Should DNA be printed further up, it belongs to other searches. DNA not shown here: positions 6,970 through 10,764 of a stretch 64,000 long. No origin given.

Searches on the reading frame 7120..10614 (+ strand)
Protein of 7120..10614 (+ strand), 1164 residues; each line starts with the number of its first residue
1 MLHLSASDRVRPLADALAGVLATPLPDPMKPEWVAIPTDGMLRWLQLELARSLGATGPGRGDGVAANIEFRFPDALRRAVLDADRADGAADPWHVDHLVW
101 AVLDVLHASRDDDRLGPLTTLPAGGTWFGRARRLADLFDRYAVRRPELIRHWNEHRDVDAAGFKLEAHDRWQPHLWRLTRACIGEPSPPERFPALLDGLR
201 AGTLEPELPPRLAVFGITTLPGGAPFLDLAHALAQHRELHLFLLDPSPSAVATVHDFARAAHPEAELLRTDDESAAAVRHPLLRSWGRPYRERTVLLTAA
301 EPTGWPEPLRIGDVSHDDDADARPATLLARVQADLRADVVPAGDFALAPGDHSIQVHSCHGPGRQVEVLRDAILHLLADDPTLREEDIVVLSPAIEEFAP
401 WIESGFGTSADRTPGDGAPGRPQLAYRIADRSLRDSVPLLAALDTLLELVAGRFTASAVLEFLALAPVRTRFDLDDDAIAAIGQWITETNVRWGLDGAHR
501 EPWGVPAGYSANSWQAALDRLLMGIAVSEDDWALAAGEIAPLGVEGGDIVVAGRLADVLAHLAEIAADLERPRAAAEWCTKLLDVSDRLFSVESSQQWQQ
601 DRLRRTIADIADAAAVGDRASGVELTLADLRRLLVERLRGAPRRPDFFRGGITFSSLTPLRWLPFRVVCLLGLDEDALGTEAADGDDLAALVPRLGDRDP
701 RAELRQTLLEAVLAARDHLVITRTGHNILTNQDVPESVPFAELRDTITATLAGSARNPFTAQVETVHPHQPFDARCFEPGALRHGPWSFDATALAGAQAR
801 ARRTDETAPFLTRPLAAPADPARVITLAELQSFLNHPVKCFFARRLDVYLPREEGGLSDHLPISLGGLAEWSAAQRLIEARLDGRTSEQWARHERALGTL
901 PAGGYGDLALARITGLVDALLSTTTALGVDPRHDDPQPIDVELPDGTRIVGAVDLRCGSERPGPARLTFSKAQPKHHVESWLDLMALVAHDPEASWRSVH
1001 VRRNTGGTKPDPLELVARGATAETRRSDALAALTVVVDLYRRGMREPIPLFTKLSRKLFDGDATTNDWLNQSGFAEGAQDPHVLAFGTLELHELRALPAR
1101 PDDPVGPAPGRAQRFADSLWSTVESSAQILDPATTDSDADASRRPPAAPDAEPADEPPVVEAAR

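Call 98: search_protein_families(library=pfam, proteins=[window:7120-10614:+], max_evalue=0.00001)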
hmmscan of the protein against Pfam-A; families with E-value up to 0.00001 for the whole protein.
window:7120-10614:+ (1164 aa): 2 families
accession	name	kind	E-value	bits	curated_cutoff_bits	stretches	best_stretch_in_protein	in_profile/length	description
PF04257.20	Exonuc_V_gamma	-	8.6e-53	180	25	1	2-336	1-312/314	Exodeoxyribonuclease V, gamma subunit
PF17946.7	RecC_C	-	1.1e-40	140.1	22.6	1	823-1059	2-198/202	RecC C-terminal domain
